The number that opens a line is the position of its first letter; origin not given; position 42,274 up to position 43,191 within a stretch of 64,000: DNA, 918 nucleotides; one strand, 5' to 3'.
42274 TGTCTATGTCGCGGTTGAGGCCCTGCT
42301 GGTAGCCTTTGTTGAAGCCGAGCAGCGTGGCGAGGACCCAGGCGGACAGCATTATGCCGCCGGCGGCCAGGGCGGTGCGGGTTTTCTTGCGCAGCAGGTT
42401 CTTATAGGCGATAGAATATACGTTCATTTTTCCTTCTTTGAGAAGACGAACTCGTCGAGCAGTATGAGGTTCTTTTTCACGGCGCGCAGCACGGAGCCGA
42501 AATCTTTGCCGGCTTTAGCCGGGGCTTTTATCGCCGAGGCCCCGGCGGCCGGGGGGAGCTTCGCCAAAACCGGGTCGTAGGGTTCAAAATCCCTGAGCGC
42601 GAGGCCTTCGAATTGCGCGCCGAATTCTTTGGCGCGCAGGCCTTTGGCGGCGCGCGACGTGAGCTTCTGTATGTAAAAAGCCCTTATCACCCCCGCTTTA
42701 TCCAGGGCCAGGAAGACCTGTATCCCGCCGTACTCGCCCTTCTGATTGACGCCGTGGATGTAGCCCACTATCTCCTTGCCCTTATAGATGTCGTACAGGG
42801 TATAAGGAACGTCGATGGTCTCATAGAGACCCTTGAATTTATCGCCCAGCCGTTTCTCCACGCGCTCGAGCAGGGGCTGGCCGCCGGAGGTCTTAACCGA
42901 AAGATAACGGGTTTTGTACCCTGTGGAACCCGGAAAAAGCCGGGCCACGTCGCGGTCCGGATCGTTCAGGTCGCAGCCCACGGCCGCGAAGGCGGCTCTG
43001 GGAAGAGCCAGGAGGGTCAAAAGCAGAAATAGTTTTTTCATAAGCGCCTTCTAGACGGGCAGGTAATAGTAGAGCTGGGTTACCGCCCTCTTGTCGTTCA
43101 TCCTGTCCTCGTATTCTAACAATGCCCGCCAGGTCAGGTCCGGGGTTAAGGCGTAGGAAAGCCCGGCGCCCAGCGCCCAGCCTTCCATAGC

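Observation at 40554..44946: Fur-gated six-gene envelope operon that matches no metal-transport architecture I can name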

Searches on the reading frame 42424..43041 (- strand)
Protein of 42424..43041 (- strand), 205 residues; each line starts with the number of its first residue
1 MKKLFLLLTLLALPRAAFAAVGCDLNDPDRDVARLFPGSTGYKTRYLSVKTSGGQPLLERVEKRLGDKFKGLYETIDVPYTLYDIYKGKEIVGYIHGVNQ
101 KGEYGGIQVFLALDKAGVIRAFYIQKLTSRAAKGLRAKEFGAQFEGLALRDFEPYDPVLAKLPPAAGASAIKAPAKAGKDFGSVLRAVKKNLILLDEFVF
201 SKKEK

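Call 3: search_protein_families(library=pfam, proteins=[window:42424-43041:-], max_evalue=0.1)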
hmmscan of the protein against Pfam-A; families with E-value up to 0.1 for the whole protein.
window:42424-43041:- (205 aa): 0 families

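Call 4: search_protein_families(library=ncbifam, proteins=[window:42424-43041:-], max_evalue=0.1)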
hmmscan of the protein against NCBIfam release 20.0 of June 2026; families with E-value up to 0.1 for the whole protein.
window:42424-43041:- (205 aa): 1 family
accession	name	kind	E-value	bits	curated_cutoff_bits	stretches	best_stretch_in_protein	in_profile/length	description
TIGR01947.1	rnfG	subfamily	0.068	13.3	102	1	77-121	67-112/187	RnfABCDGE type electron transport complex subunit G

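Call 7: find_homologous_proteins(query=window:42424-43041:-, max_evalue=0.001)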
Query window:42424-43041:- (205 aa): 3006 proteins with E <= 0.001 among 4700 candidates; the best 120 are listed.
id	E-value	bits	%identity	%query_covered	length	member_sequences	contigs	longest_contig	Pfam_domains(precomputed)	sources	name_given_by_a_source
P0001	4.3e-126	436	99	100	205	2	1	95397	-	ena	-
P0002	2.0e-104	365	81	100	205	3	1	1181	-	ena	-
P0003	7.1e-104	364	81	100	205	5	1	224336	-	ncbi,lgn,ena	-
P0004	1.3e-103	363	80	100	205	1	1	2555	-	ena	-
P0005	2.3e-103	362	80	100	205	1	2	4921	-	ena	-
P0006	1.0e-100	353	82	100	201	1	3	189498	-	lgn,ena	-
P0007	1.7e-100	353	81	100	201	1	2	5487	-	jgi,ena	-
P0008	5.2e-100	351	81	100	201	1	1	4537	-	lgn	-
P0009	5.4e-100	351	83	93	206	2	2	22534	-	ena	-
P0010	6.8e-100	351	79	100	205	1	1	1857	-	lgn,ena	-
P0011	1.1e-99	350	85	92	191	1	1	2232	-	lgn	-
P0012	2.0e-99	349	83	100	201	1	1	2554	-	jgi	jgi:hypothetical protein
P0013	5.4e-99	348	78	100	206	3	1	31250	-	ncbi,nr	ncbi:MAG: hypothetical protein NTY45_07510 [Elusimicrobia bacterium]|nr:hypothetical protein [Elusim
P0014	6.9e-99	347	78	100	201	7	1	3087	-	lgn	-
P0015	1.9e-98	346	81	90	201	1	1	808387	-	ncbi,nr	ncbi:MAG: hypothetical protein PHV33_01740 [Elusimicrobiales bacterium]|nr:hypothetical protein [Elu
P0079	3.3e-84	299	66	100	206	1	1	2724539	-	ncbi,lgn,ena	-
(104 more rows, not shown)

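Call 9: find_encoding_contigs(protein=P0079, flank=8000, max_places=2)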
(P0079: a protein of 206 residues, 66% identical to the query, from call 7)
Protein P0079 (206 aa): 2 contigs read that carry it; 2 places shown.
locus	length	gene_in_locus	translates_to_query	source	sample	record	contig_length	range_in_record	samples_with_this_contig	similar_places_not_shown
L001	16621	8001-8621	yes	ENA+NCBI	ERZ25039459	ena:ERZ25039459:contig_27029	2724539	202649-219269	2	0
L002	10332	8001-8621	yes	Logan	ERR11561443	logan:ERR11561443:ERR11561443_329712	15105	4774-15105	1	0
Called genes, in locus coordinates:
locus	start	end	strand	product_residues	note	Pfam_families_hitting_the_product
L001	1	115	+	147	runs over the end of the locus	PF00583:Acetyltransf_1, PF13420:Acetyltransf_4 (weak), PF13673:Acetyltransf_10, PF13508:Acetyltransf_7, PF08445:FR47 (weak)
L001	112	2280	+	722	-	PF13432:TPR_16 (weak), PF14559:TPR_19, PF07719:TPR_2 (weak), PF13414:TPR_11, PF13432:TPR_16 (weak), PF14559:TPR_19 (weak), PF14559:TPR_19, PF13432:TPR_16, +20 more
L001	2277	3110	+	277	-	PF00288:GHMP_kinases_N, PF08544:GHMP_kinases_C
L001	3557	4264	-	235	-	PF07508:Recombinase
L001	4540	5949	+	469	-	PF01841:Transglut_core (weak)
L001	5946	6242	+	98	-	-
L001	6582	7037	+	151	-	-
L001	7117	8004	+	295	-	-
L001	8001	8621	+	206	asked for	-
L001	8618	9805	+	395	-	PF12704:MacB_PCD, PF02687:FtsX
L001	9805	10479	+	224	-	PF02463:SMC_N (faint), PF00005:ABC_tran, PF13304:AAA_21 (faint)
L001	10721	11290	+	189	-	PF01551:Peptidase_M23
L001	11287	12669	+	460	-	PF00483:NTP_transferase, PF01128:IspD, PF02348:CTP_transf_3 (weak), PF12804:NTP_transf_3, PF00132:Hexapep, PF25087:GMPPB_C, PF00132:Hexapep (weak), PF14602:Hexapep_2 (weak), +1 more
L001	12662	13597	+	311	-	PF13793:Pribosyltran_N, PF00156:Pribosyltran, PF14572:Pribosyl_synth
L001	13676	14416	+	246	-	PF01386:Ribosomal_L25p, PF14693:Ribosomal_TL5_C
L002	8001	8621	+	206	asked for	-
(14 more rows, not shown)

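Call 14: search_protein_representatives(protein=window:42424-43041:-)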
Query: 205 residues. Proteins with E-value up to 0.001 (for the whole library): 266; up to 1e-10: 123; up to 1e-30: 24. The best 150 are listed.
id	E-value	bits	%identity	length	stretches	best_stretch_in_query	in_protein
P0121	2.3e-72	259.1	64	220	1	11-202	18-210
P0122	3.7e-70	251.9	62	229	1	11-200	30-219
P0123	1.2e-69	250.3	66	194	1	11-204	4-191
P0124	6.3e-64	231.6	58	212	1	7-201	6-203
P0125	2.4e-63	229.7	59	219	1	1-203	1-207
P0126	2.5e-63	229.7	55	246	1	6-203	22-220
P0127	8.4e-55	201.8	68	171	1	1-135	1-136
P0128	1.9e-48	181.1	64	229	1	55-202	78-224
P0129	5.7e-46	173.0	46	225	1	5-200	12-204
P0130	1.3e-45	171.8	61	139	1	1-135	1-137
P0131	8.0e-44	166.0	60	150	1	58-203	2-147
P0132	5.9e-43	163.2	68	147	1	7-112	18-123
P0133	1.6e-41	158.5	44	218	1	6-203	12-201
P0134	1.2e-40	155.6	68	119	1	4-111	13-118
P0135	6.3e-39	150.0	42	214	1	13-201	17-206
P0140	8.2e-34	133.3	32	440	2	4-203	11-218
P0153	2.1e-28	115.7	34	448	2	8-203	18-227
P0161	1.9e-24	102.7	42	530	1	6-155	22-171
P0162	2.8e-24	102.2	37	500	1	5-152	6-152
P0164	3.8e-24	101.8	34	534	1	10-194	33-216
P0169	1.9e-23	99.5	38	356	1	19-203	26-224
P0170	3.9e-23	98.5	36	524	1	10-197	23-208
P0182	1.5e-20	90.0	32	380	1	9-198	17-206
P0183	1.8e-20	89.7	33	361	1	4-197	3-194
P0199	1.0e-17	80.8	31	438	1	6-200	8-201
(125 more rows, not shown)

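Call 15: search_protein_families(library=pfam, proteins=[P0161, P0162, P0164, P0170, P0140, P0153, P0169, P0182, P0183, P0199], max_evalue=0.01)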
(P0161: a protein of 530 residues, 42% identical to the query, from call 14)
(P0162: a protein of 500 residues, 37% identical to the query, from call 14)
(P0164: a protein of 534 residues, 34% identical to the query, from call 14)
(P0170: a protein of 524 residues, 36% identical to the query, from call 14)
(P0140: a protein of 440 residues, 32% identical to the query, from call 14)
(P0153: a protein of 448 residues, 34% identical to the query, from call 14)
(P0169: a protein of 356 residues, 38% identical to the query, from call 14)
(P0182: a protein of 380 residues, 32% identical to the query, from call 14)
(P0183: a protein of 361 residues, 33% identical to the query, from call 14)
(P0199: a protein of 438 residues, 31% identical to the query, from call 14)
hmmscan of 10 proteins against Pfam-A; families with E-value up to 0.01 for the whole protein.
P0161 (530 aa): 1 family
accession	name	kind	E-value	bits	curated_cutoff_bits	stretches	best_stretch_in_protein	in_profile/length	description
PF11376.13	DUF3179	-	3.4e-17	63.2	27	1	252-394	10-151/292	Protein of unknown function (DUF3179)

P0162 (500 aa): 1 family
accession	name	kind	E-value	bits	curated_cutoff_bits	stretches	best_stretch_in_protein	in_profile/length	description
PF11376.13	DUF3179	-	1.2e-24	87.7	27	2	231-347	8-128/292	Protein of unknown function (DUF3179)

P0164 (534 aa): 1 family
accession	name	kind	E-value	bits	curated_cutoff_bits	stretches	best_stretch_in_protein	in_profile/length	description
PF11376.13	DUF3179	-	1.7e-27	97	27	1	251-527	6-290/292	Protein of unknown function (DUF3179)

P0170 (524 aa): 1 family
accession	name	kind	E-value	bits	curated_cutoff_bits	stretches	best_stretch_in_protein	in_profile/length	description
PF11376.13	DUF3179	-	7.6e-06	26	27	1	243-388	8-148/292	Protein of unknown function (DUF3179)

P0140 (440 aa): 0 families

P0153 (448 aa): 0 families

P0169 (356 aa): 0 families

P0182 (380 aa): 0 families

P0183 (361 aa): 1 family
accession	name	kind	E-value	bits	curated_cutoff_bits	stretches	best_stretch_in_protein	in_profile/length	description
PF11376.13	DUF3179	-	6.4e-06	26.2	27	1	288-358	78-150/292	Protein of unknown function (DUF3179)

P0199 (438 aa): 1 family
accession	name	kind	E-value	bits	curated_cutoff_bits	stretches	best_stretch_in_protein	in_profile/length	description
PF11376.13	DUF3179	-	4.4e-09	36.6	27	1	248-354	20-128/292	Protein of unknown function (DUF3179)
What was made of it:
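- Tried and rejected: Pfam confirms the fusion (call 15).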

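Call 21: predict_structure(alignment_id=A1)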
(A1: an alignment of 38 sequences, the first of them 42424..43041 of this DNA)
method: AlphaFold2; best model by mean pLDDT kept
length: 205 residues; sequences in the alignment: 38
mean_pLDDT: 88.4   pTM: 0.85
mean pLDDT of the five models: 88.4, 88.0, 87.6, 85.8, 85.0
residues with pLDDT >= 90: 145; 70-90: 34; 50-70: 16; < 50: 10
segments of 3 or more residues with pLDDT < 50: 14-21
pLDDT, mean of each block of 10 residues (from residue 1): 57 48 83 96 94 94 93 84 97 96 92 98 93 93 98 94 88 92 97 95 57
secondary structure, 60 per line:
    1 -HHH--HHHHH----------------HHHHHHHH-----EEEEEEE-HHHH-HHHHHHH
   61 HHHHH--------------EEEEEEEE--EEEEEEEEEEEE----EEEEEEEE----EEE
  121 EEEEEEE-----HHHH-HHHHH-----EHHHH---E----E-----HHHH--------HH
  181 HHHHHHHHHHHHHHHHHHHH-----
elements in order: H7-11 H28-35 E41-47 H49-52 H54-65 E80-87 E90-101 E106-113 E118-127 H133-136 H138-142 H149-152 H167-170 H179-200
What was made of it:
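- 42424..43041 (-): Exported 205-aa protein with the RnfG/NqrC (FMN_bind) fold. It has no flavinylation motif; the invariant D180-F181 appear by eye to lie where the S/T-G-A-T motif would be. It has a nearly invariant Cys23 two to four residues after the signal-peptide cleavage site (motif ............). It is the predicted periplasmic adaptor or metal relay. The AF2 model has pLDDT 88 (call 21).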

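Call 24: fold_search(model_id=the predicted structure, library=pdb)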
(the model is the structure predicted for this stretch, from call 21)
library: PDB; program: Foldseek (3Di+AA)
matches with E <= 10: 309; with E <= 0.001: 6
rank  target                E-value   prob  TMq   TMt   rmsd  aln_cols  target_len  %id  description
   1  9eri_G                6.3e-05  1.00  0.52  0.52   5.3       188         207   18  Cryo-EM structure of sodium pumping Rnf complex from Acetobacterium woodii bound to NADH (released 2025-03-05)
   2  7zc6_G                7.1e-05  1.00  0.49  0.53   5.0       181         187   14  Na+ - translocating ferredoxin: NAD+ reductase (Rnf) of C. tetanomorphum (released 2022-09-28)
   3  7xk3_C                3.2e-04  1.00  0.51  0.43   7.0       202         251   12  Cryo-EM structure of Na+-pumping NADH-ubiquinone oxidoreductase from Vibrio cholerae, state 1 (released 2022-07-20)
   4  4xhf_B                4.0e-04  1.00  0.54  0.50   9.1       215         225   12  Crystal structure of Shewanella oneidensis NqrC (released 2015-12-16)
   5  8rb8_G                6.5e-04  1.00  0.48  0.51  10.8       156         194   16  Cryo-EM structure of the NADH:ferredoxin oxidoreductase RNF from Azotobacter vinelandii, purified with 2-ME/TCEP, NADH (released 2024-06-26)
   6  8a1u_C                9.3e-04  1.00  0.50  0.42   7.9       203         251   15  Sodium pumping NADH-quinone oxidoreductase with substrates NADH and Q2 (released 2023-09-20)
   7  8rb9_G                1.2e-03  1.00  0.50  0.52  10.8       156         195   17  Cryo-EM structure of the NADH:ferredoxin oxidoreductase RNF from Azotobacter vinelandii, NADH added (released 2024-06-26)
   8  8ahx_G                1.7e-03  1.00  0.50  0.52  10.8       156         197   17  Cryo-EM structure of the nitrogen-fixation associated NADH:ferredoxin oxidoreductase RNF from Azotobacter vinelandii (released 2023-11-01)
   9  8a1t_C                1.8e-03  1.00  0.52  0.44   7.9       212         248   13  Sodium pumping NADH-quinone oxidoreductase (released 2023-06-14)
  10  8a1y_C                1.8e-03  1.00  0.49  0.41   8.2       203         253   15  Sodium pumping NADH-quinone oxidoreductase with inhibitor HQNO (released 2023-06-14)
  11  4xhf_D                2.4e-03  1.00  0.58  0.54   7.8       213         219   12  Crystal structure of Shewanella oneidensis NqrC (released 2015-12-16)
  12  8evu_C                2.9e-03  1.00  0.49  0.42   7.5       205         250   13  Cryo EM structure of Vibrio cholerae NQR (released 2022-11-16)
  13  9u5g_C                3.3e-03  1.00  0.48  0.40   8.7       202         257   13  Cryo-EM structure of Na+-translocating NADH-ubiquinone oxidoreductase NqrC-T225Y mutant from Vibrio cholerae (released 2025-06-25)
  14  8ad0_C                4.1e-03  1.00  0.54  0.46   7.5       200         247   14  X-ray structure of Na+-NQR from Vibrio cholerae in different conformation at 3.1 A (released 2023-07-12)
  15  4xa7                  4.1e-03  0.99  0.46  0.43   8.4       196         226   16  Soluble part of holo NqrC from V. harveyi (released 2015-03-18)
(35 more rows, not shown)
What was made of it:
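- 42424..43041 (-): The Foldseek top 18 hits are RnfG/NqrC, E 6e-5 to 5e-3, TM about 0.5 (call 24).
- On FMN_bind (RnfG/NqrC) flavoprotein domain: The Foldseek top 18 hits are all RnfG/NqrC (calls 21, 24).
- Closest known: RnfG / NqrC / NosR-type FMN_bind domains. Same: Its top 18 Foldseek hits are RnfG/NqrC, with probability about 1.0 and TM about 0.5 (call 24).
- The 205-aa protein has the fold of the FMN_bind domain also present in NosR (call 24; the NosR comparison is from established knowledge). The FMN_bind fold could hold a non-covalent ligand (call 24).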

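Call 27: find_related_loci(query=A1, collection=genome_contigs, flank=8000)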
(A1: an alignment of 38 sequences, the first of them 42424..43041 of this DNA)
Query A1 (205 aa) in genome_contigs; peptide patterns used: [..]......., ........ (x = any residue, [..] = any of these).
470 stretches matched a pattern; 432 encode a relative of the query (tblastn E <= 1e-3); the best 80 are kept; 80 distinct loci.
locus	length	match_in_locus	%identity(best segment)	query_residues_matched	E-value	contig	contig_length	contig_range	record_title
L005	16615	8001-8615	81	1-205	3e-109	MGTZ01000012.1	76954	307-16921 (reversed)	MAG: Elusimicrobia bacterium GWB2_63_16 gwb2_scaffold_142, whole genome shotgun sequence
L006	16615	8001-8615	81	1-205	1e-108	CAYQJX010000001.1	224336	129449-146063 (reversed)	MAG TPA_asm: uncultured Elusimicrobiaceae bacterium isolate binchicken_co266_98 genome assembly, contig: NODE_107_length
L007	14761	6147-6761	81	1-205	2e-105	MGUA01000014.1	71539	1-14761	MAG: Elusimicrobia bacterium GWB2_63_22 gwb2_scaffold_223, whole genome shotgun sequence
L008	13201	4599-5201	81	1-205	2e-103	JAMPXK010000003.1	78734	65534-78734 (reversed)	MAG: Elusimicrobiales bacterium isolate R2F_R2FSRR_metabat.29 R2F_C148, whole genome shotgun sequence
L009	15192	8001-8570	83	15-205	7e-103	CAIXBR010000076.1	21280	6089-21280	MAG: uncultured Elusimicrobia bacterium isolate AlinenLipids_bin-3311 genome assembly, contig: bin-3311:076/132, whole g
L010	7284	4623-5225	78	1-205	1e-102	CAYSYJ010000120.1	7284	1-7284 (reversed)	MAG TPA_asm: uncultured Elusimicrobiaceae bacterium isolate binchicken_co273_17 genome assembly, contig: NODE_10542_leng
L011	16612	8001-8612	75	2-205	1e-100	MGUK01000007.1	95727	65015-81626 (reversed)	MAG: Elusimicrobia bacterium GWF2_62_30 gwf2_scaffold_1113, whole genome shotgun sequence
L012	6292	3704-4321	76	1-205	7e-100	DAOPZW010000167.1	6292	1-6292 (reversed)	MAG TPA_asm: Elusimicrobiales bacterium isolate AMR_MDS_1278 NODE_15278_length_6292_cov_4.258778, whole genome shotgun s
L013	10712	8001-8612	76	1-205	2e-98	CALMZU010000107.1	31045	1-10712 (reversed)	MAG TPA_asm: uncultured Elusimicrobia bacterium isolate SRR8859111_bin.147_CONCOCT_v1.1_MAG genome assembly, contig: ERZ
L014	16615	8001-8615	73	1-205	6e-98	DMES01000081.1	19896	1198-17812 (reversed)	MAG TPA_asm: Elusimicrobia bacterium isolate UBA9634 contig_2519, whole genome shotgun sequence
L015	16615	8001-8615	78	1-205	3e-97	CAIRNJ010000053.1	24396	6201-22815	MAG: uncultured Elusimicrobia bacterium isolate MJ_bin-1308 genome assembly, contig: bin-1308:053/112, whole genome shot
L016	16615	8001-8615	78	1-205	2e-97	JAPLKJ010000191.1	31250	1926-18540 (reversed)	MAG: Elusimicrobia bacterium isolate LacPavin_0920_WC70_MAG_61_9 LacPavin_0920_WC70_scaffold_626986, whole genome shotgu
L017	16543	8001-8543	84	21-205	4e-97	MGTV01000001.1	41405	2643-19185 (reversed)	MAG: Elusimicrobia bacterium GWA2_62_23 gwa2_scaffold_1007, whole genome shotgun sequence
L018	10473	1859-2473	71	1-205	1e-96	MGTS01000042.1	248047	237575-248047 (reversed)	MAG: Elusimicrobia bacterium GWA2_51_34 gwa2_scaffold_98, whole genome shotgun sequence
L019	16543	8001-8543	81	21-205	1e-95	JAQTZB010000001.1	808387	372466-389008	MAG: Elusimicrobiales bacterium isolate STC_50 NODE_7_length_808387_cov_5.808970_Sandtown_C, whole genome shotgun sequen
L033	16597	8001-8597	63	4-204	3e-80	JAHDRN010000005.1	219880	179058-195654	MAG: Candidatus Proruminimicrobium quisquiliarum isolate SV1-B7.2 k141_77046, whole genome shotgun sequence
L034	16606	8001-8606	63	1-203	2e-80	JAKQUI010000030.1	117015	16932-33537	MAG: Spirochaetota bacterium isolate USST_maxbin.066 k141_184212, whole genome shotgun sequence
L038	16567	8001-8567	65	17-204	1e-79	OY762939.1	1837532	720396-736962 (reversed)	MAG: Endomicrobiaceae bacterium isolate b7fdffbc-12ed-482e-887b-d6703ec4e3ab genome assembly, chromosome: 1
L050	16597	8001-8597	62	4-203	1e-78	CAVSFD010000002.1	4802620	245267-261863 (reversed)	MAG: uncultured Spirochaetota bacterium isolate MFD02979.bin.1.65 genome assembly, contig: contig_47028, whole genome sh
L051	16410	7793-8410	60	1-205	2e-78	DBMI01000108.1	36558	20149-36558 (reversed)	MAG TPA_asm: Desulfarculales bacterium UBA702 UBA702_contig_2236, whole genome shotgun sequence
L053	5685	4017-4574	67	17-203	3e-78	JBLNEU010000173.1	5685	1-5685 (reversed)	MAG: Deltaproteobacteria bacterium isolate MAG64 PRJNA488683_bin3_renamed_172, whole genome shotgun sequence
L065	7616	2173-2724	65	18-202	3e-77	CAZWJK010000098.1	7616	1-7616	MAG TPA_asm: uncultured Candidatus Cloacimonadota bacterium isolate SRP098346_co1_408 genome assembly, contig: NODE_1330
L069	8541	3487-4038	66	17-201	4e-77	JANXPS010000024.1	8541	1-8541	MAG: Deltaproteobacteria bacterium isolate GL140_3_concoct_343_sub GL140_3_k141_8595, whole genome shotgun sequence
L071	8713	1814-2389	63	9-203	5e-77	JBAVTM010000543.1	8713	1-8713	MAG: Desulfuromonadaceae bacterium isolate MFD03638_ilm_asm_bin4 k127_10725, whole genome shotgun sequence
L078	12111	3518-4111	62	7-203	9e-77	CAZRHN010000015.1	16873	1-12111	MAG TPA_asm: uncultured bacterium isolate binchicken_co124_365 genome assembly, contig: NODE_1784_length_16873_cov_19.92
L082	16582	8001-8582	62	5-201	1e-76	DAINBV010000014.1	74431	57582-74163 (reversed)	MAG TPA_asm: Geobacteraceae bacterium isolate CTOTU26084 NODE_74_length_74431_cov_6.565881, whole genome shotgun sequenc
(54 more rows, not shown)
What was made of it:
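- Motif scanning found the 205-aa gene in 432 species genomes (call 27).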

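Call 50: search_solved_structures(query=P0164, max_evalue=1)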
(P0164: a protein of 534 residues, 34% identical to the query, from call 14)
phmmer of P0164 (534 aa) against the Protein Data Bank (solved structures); distinct sequences matched with E-value up to 1: 0.

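Call 52: search_dna_similar(query=window:42424-43041:-, collection=plasmids, mode=protein, max_evalue=0.001, max_rows=20)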
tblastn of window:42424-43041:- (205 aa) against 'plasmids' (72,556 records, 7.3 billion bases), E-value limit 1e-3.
Records with a match: 1; places in all: 1; records where one place covers at least 80% of the query: 0.
Best place of each record, by identity: <60% 1.
By first word of the organism name: Massilia 1.
By predicted mobility (MOB-suite, as given by PLSDB): mobilizable 1.
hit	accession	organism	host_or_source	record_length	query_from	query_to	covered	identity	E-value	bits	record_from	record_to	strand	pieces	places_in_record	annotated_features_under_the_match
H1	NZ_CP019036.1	Massilia putida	Soil,wolfram mine tailing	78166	23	146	60%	31.0%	4e-7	57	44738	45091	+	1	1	hypothetical protein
